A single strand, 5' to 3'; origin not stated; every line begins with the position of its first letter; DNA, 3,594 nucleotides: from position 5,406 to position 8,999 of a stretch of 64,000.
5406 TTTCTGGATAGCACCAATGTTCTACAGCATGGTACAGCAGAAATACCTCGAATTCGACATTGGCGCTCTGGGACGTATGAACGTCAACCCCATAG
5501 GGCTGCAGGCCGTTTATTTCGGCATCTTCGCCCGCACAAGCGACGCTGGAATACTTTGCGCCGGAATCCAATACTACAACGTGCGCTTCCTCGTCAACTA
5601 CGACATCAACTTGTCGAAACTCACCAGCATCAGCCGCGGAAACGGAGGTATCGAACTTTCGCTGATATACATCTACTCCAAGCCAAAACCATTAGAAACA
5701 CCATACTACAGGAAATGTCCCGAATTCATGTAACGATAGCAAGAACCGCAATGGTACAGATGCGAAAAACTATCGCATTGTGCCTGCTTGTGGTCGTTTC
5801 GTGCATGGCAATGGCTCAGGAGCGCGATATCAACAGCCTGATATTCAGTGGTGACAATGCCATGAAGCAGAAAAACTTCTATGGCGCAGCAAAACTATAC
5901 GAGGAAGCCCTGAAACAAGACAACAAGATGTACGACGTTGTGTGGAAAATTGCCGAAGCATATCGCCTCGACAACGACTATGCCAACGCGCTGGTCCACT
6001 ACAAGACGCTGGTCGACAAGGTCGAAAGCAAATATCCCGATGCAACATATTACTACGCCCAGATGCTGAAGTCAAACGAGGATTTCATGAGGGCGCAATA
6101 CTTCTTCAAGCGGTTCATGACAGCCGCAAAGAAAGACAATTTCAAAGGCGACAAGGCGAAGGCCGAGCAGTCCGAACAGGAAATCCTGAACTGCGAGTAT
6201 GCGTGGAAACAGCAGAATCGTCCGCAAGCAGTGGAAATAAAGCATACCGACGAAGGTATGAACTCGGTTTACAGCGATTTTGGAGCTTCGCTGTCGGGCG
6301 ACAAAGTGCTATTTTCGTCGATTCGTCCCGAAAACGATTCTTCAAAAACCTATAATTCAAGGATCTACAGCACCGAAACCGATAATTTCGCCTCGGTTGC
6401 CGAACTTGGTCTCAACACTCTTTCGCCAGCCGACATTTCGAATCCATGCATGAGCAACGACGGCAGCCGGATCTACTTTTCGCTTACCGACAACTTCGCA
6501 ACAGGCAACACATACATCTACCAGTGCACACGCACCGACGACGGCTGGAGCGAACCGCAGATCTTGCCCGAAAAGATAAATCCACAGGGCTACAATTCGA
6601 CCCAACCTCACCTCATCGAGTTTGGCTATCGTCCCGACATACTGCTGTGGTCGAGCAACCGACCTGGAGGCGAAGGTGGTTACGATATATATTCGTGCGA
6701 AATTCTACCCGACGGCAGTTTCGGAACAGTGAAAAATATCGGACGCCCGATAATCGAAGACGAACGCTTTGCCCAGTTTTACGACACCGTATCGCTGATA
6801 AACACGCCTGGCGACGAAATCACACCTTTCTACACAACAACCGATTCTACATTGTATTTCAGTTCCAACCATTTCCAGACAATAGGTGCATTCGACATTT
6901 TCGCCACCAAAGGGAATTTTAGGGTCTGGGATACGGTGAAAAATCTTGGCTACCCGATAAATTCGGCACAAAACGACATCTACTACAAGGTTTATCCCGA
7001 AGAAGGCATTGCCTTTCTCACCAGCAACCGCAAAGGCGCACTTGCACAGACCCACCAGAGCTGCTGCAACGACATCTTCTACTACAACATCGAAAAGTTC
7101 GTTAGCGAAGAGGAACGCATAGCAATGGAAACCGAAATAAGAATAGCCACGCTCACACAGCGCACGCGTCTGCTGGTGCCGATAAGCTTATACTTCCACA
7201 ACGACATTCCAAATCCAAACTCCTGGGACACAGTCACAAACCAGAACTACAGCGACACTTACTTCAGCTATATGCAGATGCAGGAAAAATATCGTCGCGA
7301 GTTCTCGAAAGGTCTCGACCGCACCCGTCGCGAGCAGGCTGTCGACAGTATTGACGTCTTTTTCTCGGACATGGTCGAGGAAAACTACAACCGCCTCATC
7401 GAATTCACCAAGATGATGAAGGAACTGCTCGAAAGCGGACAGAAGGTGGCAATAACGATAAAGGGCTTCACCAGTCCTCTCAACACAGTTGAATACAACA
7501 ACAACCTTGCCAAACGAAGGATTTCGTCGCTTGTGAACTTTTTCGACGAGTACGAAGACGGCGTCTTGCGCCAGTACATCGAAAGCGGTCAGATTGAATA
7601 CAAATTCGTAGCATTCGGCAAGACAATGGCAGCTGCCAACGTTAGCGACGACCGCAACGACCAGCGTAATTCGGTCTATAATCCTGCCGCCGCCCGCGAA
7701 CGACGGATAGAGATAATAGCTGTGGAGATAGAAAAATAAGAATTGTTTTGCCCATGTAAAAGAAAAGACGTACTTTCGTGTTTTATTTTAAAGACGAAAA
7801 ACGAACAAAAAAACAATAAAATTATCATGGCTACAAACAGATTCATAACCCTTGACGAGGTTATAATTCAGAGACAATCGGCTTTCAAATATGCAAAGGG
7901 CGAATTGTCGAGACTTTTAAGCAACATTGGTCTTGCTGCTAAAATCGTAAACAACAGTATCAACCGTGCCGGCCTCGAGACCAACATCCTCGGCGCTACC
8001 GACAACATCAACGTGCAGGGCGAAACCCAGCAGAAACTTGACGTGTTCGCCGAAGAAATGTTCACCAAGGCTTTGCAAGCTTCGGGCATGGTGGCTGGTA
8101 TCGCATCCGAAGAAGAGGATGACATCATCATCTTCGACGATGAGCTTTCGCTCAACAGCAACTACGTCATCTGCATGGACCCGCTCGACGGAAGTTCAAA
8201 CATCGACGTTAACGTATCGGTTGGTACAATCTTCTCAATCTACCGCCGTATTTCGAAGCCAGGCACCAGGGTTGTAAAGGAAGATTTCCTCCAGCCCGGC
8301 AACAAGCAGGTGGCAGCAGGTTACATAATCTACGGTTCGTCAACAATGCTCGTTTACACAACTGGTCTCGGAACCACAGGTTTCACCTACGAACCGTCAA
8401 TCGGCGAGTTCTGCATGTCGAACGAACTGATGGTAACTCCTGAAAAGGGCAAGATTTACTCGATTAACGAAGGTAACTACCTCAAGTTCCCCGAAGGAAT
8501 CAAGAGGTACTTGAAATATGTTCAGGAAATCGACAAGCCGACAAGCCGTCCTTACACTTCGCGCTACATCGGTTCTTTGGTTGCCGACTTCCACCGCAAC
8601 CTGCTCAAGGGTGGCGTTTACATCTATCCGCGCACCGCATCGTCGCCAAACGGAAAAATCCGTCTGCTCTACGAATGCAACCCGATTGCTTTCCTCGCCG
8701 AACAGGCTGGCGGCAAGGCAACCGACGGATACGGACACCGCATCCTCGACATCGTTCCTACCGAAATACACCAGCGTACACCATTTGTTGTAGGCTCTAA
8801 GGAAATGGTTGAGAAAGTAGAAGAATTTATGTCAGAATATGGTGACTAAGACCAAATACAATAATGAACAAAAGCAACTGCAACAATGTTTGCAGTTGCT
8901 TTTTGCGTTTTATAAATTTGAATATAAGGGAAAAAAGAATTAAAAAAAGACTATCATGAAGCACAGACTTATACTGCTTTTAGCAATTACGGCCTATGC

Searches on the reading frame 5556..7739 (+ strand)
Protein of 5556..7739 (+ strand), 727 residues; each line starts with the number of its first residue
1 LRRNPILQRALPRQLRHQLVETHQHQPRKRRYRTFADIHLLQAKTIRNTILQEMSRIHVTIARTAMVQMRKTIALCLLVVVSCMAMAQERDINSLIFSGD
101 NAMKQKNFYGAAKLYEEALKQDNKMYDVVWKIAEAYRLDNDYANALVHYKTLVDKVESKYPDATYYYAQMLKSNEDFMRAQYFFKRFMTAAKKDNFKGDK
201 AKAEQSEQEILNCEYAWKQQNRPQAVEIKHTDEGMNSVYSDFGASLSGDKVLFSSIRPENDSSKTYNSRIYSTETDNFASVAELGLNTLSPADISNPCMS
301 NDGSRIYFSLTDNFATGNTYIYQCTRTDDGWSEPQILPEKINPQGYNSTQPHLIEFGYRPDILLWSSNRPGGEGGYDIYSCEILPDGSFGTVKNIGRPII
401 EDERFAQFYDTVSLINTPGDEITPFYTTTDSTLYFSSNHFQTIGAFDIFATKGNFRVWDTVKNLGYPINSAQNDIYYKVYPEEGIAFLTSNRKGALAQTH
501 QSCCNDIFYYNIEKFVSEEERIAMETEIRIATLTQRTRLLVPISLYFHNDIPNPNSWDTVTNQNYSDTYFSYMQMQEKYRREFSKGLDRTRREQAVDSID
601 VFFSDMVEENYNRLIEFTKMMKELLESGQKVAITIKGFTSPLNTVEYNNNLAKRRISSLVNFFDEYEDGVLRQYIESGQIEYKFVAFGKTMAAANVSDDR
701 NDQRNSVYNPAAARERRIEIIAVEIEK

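Call 83: search_protein_families(library=pfam, proteins=[window:5556-7739:+], max_evalue=0.00001)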
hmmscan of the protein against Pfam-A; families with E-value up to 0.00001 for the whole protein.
window:5556-7739:+ (727 aa): 1 family
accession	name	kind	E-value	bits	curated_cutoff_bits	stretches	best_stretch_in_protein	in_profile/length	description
PF07676.18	PD40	-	1.1e-07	32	20.9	0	413-449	3-37/38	WD40-like Beta Propeller Repeat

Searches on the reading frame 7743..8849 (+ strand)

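Call 83: search_protein_families(library=pfam, proteins=[window:7743-8849:+], max_evalue=0.00001)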
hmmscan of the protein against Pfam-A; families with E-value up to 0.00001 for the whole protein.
window:7743-8849:+ (368 aa): 2 families
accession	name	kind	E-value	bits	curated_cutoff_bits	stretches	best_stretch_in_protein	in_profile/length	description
PF00316.25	FBPase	-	2.6e-74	249.4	34.8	1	35-227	1-190/191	Fructose-1-6-bisphosphatase, N-terminal domain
PF18913.5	FBPase_C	-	5.7e-48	162.4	27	1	233-363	2-126/127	Fructose-1-6-bisphosphatase, C-terminal domain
